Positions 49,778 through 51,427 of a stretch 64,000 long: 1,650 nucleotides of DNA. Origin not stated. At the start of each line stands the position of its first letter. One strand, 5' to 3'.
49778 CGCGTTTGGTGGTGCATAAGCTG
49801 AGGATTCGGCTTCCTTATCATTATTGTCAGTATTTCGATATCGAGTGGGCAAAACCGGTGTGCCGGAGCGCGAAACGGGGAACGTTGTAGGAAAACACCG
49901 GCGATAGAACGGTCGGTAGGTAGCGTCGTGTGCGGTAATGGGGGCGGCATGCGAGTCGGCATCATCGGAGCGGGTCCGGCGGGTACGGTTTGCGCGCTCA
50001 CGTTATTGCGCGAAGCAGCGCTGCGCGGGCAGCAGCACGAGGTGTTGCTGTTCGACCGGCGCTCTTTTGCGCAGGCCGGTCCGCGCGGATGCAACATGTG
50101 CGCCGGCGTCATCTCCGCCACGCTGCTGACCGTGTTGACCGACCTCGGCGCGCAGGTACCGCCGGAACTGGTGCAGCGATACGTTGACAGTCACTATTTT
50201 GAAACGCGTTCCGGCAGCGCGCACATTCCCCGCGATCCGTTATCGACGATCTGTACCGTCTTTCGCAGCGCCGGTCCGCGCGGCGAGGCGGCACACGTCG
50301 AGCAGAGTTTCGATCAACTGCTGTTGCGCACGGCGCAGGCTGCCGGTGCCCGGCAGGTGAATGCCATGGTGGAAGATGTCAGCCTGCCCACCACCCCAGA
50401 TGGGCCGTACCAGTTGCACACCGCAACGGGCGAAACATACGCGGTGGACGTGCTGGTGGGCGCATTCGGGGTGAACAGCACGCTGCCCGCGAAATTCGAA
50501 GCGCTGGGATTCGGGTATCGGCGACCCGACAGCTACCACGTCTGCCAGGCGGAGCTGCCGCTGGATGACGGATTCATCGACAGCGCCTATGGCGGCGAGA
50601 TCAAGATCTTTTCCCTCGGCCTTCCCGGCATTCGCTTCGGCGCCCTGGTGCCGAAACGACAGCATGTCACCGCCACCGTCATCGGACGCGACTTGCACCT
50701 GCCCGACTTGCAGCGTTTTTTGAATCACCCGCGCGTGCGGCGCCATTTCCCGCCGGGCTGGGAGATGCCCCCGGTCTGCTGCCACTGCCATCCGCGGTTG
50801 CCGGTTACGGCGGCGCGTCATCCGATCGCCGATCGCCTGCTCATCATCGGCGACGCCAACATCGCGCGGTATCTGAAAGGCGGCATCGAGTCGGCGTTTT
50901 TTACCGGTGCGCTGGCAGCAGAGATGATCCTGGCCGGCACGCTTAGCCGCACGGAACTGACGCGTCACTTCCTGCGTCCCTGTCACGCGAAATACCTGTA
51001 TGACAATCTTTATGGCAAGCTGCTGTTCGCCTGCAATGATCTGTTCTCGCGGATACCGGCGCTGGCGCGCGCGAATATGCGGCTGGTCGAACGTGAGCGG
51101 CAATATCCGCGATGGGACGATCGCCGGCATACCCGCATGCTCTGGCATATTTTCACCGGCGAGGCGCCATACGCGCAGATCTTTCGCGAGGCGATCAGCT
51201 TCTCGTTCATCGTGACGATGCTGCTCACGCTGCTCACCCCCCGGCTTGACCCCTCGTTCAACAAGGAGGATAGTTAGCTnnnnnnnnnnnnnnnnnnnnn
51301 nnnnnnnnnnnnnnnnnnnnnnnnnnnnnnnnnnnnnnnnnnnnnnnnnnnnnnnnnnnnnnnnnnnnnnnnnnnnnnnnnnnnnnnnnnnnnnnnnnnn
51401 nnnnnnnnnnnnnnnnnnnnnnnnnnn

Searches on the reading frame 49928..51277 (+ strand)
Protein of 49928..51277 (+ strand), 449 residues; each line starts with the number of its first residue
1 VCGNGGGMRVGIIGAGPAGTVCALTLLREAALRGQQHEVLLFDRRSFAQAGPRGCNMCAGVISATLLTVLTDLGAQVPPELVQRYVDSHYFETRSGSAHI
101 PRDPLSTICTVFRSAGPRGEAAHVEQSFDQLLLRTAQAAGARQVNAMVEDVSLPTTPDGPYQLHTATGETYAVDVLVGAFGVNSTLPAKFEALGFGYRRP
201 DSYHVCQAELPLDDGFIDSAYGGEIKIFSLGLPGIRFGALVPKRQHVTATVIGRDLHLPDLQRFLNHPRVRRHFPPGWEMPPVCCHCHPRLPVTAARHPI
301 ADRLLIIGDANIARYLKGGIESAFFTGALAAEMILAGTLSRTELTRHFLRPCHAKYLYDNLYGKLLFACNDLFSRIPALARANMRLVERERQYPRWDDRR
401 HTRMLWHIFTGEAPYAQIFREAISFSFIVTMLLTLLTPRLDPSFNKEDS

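Call 3: search_protein_families(library=pfam, proteins=[window:49928-51277:+], max_evalue=0.01)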
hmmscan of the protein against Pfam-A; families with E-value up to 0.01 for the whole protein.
window:49928-51277:+ (449 aa): 6 families
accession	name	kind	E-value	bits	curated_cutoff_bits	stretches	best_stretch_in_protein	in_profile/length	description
PF13454.12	NAD_binding_9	-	6.3e-06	26.7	21.8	1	12-49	2-37/155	FAD-NAD(P)-binding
PF01266.30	DAO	-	2.1e-05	24.7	27.9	1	10-60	2-48/353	FAD dependent oxidoreductase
PF04820.20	Trp_halogenase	-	0.00016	21.1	21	0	126-189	158-220/458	Tryptophan halogenase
PF07992.20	Pyr_redox_2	-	0.00036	20.5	26.1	1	9-48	2-36/291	Pyridine nucleotide-disulphide oxidoreductase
PF13450.12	NAD_binding_8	-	0.0009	19.9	21.9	1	12-46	1-29/68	NAD(P)-binding Rossmann-like domain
PF01494.25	FAD_binding_3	-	0.0064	16.2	22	0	9-186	3-163/349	FAD binding domain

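Call 4: search_protein_families(library=ncbifam, proteins=[window:49928-51277:+], max_evalue=0.01)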
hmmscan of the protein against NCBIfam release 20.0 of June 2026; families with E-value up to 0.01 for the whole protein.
window:49928-51277:+ (449 aa): 9 families
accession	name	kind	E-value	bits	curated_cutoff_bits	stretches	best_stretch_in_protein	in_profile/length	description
TIGR02032.1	GG-red-SF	subfamily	5.2e-15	55.9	158.8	1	12-334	5-297/297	geranylgeranyl reductase family protein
TIGR02028.1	ChlP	equivalog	8.2e-08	31.4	505.3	1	8-197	1-173/398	geranylgeranyl reductase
TIGR02023.1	BchP-ChlP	subfamily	1.7e-07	30.6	343.3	1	9-340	2-304/388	geranylgeranyl diphosphate reductase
NF049967.1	QhpG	equivalog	1.8e-06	27.1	240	0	126-182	85-140/423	flavin-dependent monooxygenase QhpG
NF033113.0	halo_ClmS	equivalog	2.9e-05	22.7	900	1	9-191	4-174/570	chloramphenicol-biosynthetic FADH2-dependent halogenase CmlS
TIGR01988.1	Ubi-OHases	subfamily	6e-05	22.1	224.65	1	12-188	4-169/387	ubiquinone biosynthesis hydroxylase, UbiH/UbiF/VisC/COQ6 family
NF005421.0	PRK06996.1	equivalog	0.0028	16.7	450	1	10-60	14-64/398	UbiH/UbiF/VisC/COQ6 family ubiquinone biosynthesis hydroxylase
NF038171.1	maturase_LodB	equivalog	0.0045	16.1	400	1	10-163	2-136/361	lysine-epsilon-oxidase maturase LodB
NF007542.0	PRK10157.1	subfamily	0.0051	15.5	610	0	12-189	10-169/428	FAD-dependent oxidoreductase FixC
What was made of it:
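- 49949..51277 (+): Flavoprotein A (442 aa): FAD-binding PHBH/GGR-fold protein, the Cys4 subunit. TIGR02032 scores 55.9 bits, below the 158.8 cut-off (call 4).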

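Call 5: find_homologous_proteins(query=window:49928-51277:+)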
Query window:49928-51277:+ (449 aa): 182 proteins with E <= 0.001 among 8000 candidates; the best 120 are listed.
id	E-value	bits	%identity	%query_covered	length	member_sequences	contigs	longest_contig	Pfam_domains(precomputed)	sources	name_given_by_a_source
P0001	0.0e+0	1023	100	98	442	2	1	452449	PF01266.31,PF13454.13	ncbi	-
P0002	1.8e-188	645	67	93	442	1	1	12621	PF01266.31,PF13454.13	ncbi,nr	ncbi:MAG: hypothetical protein HY321_06220 [Armatimonadetes bacterium]|nr:hypothetical protein [Arma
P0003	4.2e-171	588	60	93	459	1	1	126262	PF01266.31,PF04820.21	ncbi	ncbi:MAG: NAD(P)/FAD-dependent oxidoreductase [Armatimonadota bacterium]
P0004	1.4e-170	586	60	96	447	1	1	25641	-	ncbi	ncbi:MAG: NAD(P)/FAD-dependent oxidoreductase [Armatimonadota bacterium]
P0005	5.4e-170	584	60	95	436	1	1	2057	-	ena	-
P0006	1.4e-169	582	60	95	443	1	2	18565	-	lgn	-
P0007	2.7e-169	582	60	92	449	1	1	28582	-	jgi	jgi:flavin-dependent dehydrogenase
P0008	5.6e-169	580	61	93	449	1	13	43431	-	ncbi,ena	-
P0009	7.5e-168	577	59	93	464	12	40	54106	-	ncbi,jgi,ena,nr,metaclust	ncbi:MAG: hypothetical protein GW911_12230 [Armatimonadetes bacterium]|nr:hypothetical protein [Arma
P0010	1.4e-165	569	60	95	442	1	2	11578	-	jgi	-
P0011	4.3e-165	568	60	95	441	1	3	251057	-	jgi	-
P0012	8.6e-165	567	63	93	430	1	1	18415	-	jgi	jgi:flavin-dependent dehydrogenase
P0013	2.5e-162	559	59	95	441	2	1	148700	-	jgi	jgi:flavin-dependent dehydrogenase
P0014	1.3e-161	556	59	95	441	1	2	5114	-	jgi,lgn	-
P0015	3.3e-161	555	56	96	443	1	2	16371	-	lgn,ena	-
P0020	3.0e-154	532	55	98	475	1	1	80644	-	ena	-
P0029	5.3e-123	429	48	93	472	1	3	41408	-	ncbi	-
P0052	4.0e-105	370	42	93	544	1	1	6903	PF01266.31,PF13450.13,PF07992.21,PF13454.13,PF04820.21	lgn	-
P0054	8.5e-97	343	35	88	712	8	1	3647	PF01266.31,PF07992.21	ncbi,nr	ncbi:MAG: hypothetical protein HYV48_04195, partial [Candidatus Omnitrophica bacterium]|nr:hypotheti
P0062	6.5e-90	320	41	95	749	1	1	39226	PF24374.2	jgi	jgi:flavin-dependent dehydrogenase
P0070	1.2e-87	312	39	94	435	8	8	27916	PF04820.21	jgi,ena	-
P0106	3.3e-78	281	39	93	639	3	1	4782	PF24374.2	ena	-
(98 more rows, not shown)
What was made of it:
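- Some database entries are named 'tryptophan 7-halogenase' (call 5).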

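Call 7: search_solved_structures(query=window:49928-51277:+, max_evalue=1)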
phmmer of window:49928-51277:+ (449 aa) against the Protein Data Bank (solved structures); distinct sequences matched with E-value up to 1: 5.
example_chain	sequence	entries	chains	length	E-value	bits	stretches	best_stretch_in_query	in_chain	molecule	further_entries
6bz5_A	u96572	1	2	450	0.041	15.5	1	3-206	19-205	Salicylate hydroxylase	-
8qck_A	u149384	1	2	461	0.55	11.8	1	154-217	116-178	Pyridine nucleotide-disulfide oxidoreductase dimerization region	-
8rx4_A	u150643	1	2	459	0.83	11.2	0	154-212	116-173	Mycothione reductase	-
4p5i_A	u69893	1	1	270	0.91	11.1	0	147-204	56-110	Chemokine binding protein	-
4zk9_A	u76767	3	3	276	0.95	11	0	147-204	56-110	Chemokine binding protein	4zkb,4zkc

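Call 9: search_protein_families(library=pfam, proteins=[P0062, P0054, P0052, P0106], max_evalue=0.01)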
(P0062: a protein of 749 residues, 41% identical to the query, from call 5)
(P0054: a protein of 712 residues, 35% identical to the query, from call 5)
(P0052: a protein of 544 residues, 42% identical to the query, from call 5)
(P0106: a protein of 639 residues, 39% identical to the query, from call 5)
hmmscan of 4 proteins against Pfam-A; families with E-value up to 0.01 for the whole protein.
P0062 (749 aa): 3 families
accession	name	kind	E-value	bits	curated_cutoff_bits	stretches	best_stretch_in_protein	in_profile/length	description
PF24374.1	DUF7530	-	1.1e-14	55.2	27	1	15-245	6-212/220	Family of unknown function (DUF7530)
PF13450.12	NAD_binding_8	-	0.0011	19.7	21.9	1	305-339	1-29/68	NAD(P)-binding Rossmann-like domain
PF01494.25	FAD_binding_3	-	0.0017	18.1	22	1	302-348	3-43/349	FAD binding domain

P0054 (712 aa): 6 families
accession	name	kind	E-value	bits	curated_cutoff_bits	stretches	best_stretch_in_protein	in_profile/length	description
PF01266.30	DAO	-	7.1e-10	39.4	27.9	0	529-657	146-286/353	FAD dependent oxidoreductase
PF07992.20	Pyr_redox_2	-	2.6e-06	27.5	26.1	1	432-489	5-50/291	Pyridine nucleotide-disulphide oxidoreductase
PF04820.20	Trp_halogenase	-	0.00075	18.9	21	0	525-563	151-189/458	Tryptophan halogenase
PF13454.12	NAD_binding_9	-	0.0016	18.8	21.8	0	432-465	2-33/155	FAD-NAD(P)-binding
PF01134.28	GIDA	-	0.0019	17.8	22.1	1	431-583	3-149/391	Glucose inhibited division protein A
PF13450.12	NAD_binding_8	-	0.0042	17.8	21.9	0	432-465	1-28/68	NAD(P)-binding Rossmann-like domain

P0052 (544 aa): 6 families
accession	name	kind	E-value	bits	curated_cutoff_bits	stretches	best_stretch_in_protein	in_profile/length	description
PF13454.12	NAD_binding_9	-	9.4e-09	35.9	21.8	1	23-61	1-37/155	FAD-NAD(P)-binding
PF01266.30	DAO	-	1.3e-08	35.2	27.9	0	479-516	2-34/353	FAD dependent oxidoreductase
PF13450.12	NAD_binding_8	-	5.9e-07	30.1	21.9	0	481-515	1-29/68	NAD(P)-binding Rossmann-like domain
PF07992.20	Pyr_redox_2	-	1.5e-06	28.3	26.1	0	481-530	5-42/291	Pyridine nucleotide-disulphide oxidoreductase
PF04820.20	Trp_halogenase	-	1.6e-06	27.7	21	0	131-206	150-221/458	Tryptophan halogenase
PF03486.20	HI0933_like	-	0.00019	21.4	50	0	21-72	2-53/244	HI0933-like protein Rossmann domain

P0106 (639 aa): 4 families
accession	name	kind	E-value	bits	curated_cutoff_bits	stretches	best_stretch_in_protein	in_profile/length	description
PF24374.1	DUF7530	-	1.6e-14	54.7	27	1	4-147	82-212/220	Family of unknown function (DUF7530)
PF13450.12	NAD_binding_8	-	0.0013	19.4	21.9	1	207-241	1-29/68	NAD(P)-binding Rossmann-like domain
PF07992.20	Pyr_redox_2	-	0.0019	18.1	26.1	1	204-230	2-28/291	Pyridine nucleotide-disulphide oxidoreductase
PF01494.25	FAD_binding_3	-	0.0045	16.7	22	1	204-225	3-24/349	FAD binding domain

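Call 10: find_encoding_contigs(protein=P0003, flank=8000, max_places=2)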
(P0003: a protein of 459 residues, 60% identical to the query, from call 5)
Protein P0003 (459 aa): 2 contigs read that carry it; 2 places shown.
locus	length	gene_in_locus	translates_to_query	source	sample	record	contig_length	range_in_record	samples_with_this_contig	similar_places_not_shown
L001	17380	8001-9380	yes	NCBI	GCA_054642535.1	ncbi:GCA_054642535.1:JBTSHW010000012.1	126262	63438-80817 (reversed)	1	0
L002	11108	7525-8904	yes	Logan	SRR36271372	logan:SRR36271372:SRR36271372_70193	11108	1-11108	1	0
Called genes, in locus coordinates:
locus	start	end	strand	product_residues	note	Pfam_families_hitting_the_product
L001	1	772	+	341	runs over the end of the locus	PF03599:CdhD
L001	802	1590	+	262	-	PF00809:Pterin_bind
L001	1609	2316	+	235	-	PF12654:DUF3786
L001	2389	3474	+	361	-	PF01656:CbiA, PF13500:AAA_26, PF07085:DRTGG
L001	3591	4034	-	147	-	PF02082:Rrf2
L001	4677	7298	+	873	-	PF00684:DnaJ_CXXCXGXG (faint), PF02085:Cytochrom_CIII (faint), PF14522:Cytochrome_C7 (faint), PF14537:Cytochrom_c3_2 (faint), PF09699:Paired_CXXCH_1 (weak), PF01292:Ni_hydr_CYTB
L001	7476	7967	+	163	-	-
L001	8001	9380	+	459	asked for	PF01266:DAO (faint), PF04820:Trp_halogenase (faint)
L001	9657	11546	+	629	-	PF00684:DnaJ_CXXCXGXG (faint), PF02085:Cytochrom_CIII (faint), PF03264:Cytochrom_NNT (faint), PF09699:Paired_CXXCH_1 (faint), PF13435:Cytochrome_C554 (faint), PF14537:Cytochrom_c3_2 (faint), PF22113:Mtrc-MtrF_II-IV_dom (faint), PF14522:Cytochrome_C7 (weak)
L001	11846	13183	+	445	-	PF05140:ResB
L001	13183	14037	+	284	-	PF01578:Cytochrom_C_asm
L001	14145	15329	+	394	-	PF04055:Radical_SAM, PF13353:Fer4_12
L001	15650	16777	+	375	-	PF04055:Radical_SAM, PF13353:Fer4_12 (weak), PF13186:SPASM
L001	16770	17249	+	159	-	PF22451:NirdL-like_HTH, PF17805:AsnC_trans_reg2, PF01037:AsnC_trans_reg (weak)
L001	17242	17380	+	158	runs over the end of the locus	PF13404:HTH_AsnC-type (weak), PF22451:NirdL-like_HTH, PF17805:AsnC_trans_reg2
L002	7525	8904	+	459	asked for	PF01266:DAO (faint), PF04820:Trp_halogenase (faint)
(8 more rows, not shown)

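Call 11: find_encoding_contigs(protein=P0029, flank=8000, max_places=2)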
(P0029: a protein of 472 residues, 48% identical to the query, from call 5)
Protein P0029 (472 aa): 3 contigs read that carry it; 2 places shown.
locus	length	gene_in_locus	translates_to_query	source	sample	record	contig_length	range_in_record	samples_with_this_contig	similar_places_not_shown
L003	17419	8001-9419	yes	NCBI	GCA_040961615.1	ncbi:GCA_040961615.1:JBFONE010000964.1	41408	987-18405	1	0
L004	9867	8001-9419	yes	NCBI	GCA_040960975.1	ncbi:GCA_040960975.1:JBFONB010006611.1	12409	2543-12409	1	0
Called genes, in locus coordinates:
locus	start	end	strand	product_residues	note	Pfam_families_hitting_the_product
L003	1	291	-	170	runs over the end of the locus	PF25954:Beta-barrel_RND_2, PF25989:YknX_C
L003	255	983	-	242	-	-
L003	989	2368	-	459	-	PF02321:OEP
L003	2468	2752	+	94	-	-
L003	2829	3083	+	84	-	-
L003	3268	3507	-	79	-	-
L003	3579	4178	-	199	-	PF07638:Sigma70_ECF, PF04542:Sigma70_r2, PF08281:Sigma70_r4_2, PF04545:Sigma70_r4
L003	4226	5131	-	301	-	PF00561:Abhydrolase_1, PF12146:Hydrolase_4 (weak)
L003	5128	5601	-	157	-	PF04073:tRNA_edit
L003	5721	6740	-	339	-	PF08240:ADH_N, PF16912:Glu_dehyd_C, PF00107:ADH_zinc_N, PF13602:ADH_zinc_N_2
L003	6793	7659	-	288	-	PF00892:EamA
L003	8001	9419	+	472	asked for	-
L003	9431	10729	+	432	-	PF01266:DAO (faint), PF04820:Trp_halogenase (faint), PF13454:NAD_binding_9 (faint)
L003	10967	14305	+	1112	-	-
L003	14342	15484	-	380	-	PF13692:Glyco_trans_1_4 (weak), PF13524:Glyco_trans_1_2 (faint)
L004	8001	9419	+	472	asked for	-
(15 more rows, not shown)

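Call 12: find_encoding_contigs(protein=P0062, flank=8000, max_places=2)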
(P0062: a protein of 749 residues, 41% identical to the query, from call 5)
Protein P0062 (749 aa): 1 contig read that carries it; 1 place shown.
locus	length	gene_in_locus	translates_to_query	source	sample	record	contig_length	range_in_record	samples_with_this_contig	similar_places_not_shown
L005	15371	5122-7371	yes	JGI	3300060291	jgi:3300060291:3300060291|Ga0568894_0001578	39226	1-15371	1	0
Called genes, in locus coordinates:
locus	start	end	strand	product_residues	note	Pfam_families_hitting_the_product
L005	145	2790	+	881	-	PF21305:type_II_gspD_N0, PF03958:Secretin_N, PF00263:Secretin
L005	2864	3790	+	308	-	-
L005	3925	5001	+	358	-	PF03739:LptF_LptG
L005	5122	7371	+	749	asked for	PF24374:DUF7530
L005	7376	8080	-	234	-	PF01025:GrpE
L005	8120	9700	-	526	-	PF00118:Cpn60_TCP1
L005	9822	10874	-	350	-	PF01628:HrcA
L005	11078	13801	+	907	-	-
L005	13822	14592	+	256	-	PF00795:CN_hydrolase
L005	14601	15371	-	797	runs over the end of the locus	PF00488:MutS_V, PF20297:MSSS (weak), PF01713:Smr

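Call 14: find_related_loci(query=A1, collection=genome_contigs, flank=10000)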
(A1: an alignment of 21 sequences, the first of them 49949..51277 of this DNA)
Query A1 (442 aa) in genome_contigs; peptide patterns used: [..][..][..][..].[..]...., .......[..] (x = any residue, [..] = any of these).
600 stretches matched a pattern (row limit reached: there are more); 5 encode a relative of the query (tblastn E <= 1e-3); 5 distinct loci.
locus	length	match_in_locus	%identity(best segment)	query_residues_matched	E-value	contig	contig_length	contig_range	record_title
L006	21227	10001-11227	36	2-416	3e-79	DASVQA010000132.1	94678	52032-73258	MAG TPA_asm: Pyrinomonadaceae bacterium isolate SMAG_U3194 k141_601926, whole genome shotgun sequence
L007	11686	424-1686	30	2-425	4e-66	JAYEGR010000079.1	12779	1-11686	MAG: Thermodesulfobacteriota bacterium isolate MAG241 MAG241_79, whole genome shotgun sequence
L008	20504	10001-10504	27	1-190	7e-12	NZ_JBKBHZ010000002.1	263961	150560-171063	MAG: Thermosynechococcus sp. isolate 21I_052.bin.3 NODE_2_length_263961_cov_128.786717, whole genome shotgun sequence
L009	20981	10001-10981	26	3-349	4e-6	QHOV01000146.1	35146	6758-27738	MAG: Verrucomicrobia bacterium isolate AV44 14_0927_12_20cm_scaffold_1469_curated, whole genome shotgun sequence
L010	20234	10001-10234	28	3-88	5e-6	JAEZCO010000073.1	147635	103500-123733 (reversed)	MAG: Bacillota bacterium isolate OH_CBrB_255 k127_2306287, whole genome shotgun sequence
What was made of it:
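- Tried and rejected: The scan with the full-length alignment picked the generic GxGxxG pattern and returned only 5 loci, 3 of them irrelevant (call 14).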

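Call 15: find_encoding_contigs(protein=P0011, flank=8000, max_places=1)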
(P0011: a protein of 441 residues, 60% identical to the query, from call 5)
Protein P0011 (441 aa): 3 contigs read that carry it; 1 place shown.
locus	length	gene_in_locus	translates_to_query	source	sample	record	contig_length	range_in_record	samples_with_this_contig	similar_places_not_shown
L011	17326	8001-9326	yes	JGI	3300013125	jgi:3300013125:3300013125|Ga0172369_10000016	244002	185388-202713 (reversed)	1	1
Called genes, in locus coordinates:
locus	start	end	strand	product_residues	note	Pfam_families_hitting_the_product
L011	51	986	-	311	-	PF07813:LTXXQ (faint)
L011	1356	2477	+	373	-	PF07786:HGSNAT_cat (weak), PF16401:DUF5009 (weak)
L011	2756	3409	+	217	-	-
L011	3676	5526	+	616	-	PF02985:HEAT (faint), PF11838:ERAP1_C (faint), PF12717:Cnd1 (faint), PF13646:HEAT_2, PF01602:Adaptin_N (weak), PF13646:HEAT_2, PF03130:HEAT_PBS (weak), PF13646:HEAT_2, +7 more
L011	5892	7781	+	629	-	PF00248:Aldo_ket_red, PF13183:Fer4_8 (faint), PF13187:Fer4_9, PF13534:Fer4_17 (weak)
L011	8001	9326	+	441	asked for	-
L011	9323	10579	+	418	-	PF04820:Trp_halogenase (faint), PF13454:NAD_binding_9 (faint)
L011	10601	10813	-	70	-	-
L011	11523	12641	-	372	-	PF04015:DUF362, PF12838:Fer4_7 (faint), PF13187:Fer4_9 (faint), PF00037:Fer4 (weak), PF12837:Fer4_6 (weak), PF13237:Fer4_10, PF14697:Fer4_21 (weak), PF13484:Fer4_16 (faint)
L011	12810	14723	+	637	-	PF01435:Peptidase_M48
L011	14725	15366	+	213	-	-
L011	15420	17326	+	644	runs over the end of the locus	PF01435:Peptidase_M48 (weak)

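Call 16: find_encoding_contigs(protein=P0013, flank=8000, max_places=1)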
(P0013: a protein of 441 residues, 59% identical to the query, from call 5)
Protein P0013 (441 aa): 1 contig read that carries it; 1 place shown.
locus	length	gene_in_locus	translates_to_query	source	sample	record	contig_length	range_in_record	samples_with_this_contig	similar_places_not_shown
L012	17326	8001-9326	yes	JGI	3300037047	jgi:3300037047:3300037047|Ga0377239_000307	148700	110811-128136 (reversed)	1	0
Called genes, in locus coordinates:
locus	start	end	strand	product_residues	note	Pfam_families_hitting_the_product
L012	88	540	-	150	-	-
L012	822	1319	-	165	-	-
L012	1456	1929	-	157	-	-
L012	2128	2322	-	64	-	-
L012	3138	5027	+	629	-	PF00248:Aldo_ket_red, PF13187:Fer4_9, PF13534:Fer4_17 (faint)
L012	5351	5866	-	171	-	-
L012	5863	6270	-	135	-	-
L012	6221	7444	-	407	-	PF04208:MtrA, PF14251:PterinBD-DUF4346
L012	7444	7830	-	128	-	PF01022:HTH_5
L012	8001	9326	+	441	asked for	-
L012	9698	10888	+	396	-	-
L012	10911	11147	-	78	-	-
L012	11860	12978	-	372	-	PF04015:DUF362, PF12838:Fer4_7 (faint), PF13187:Fer4_9 (faint), PF00037:Fer4 (weak), PF12837:Fer4_6 (weak), PF13237:Fer4_10 (weak), PF14697:Fer4_21 (weak), PF13484:Fer4_16 (faint)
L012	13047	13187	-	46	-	-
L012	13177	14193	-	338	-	PF01555:N6_N4_Mtase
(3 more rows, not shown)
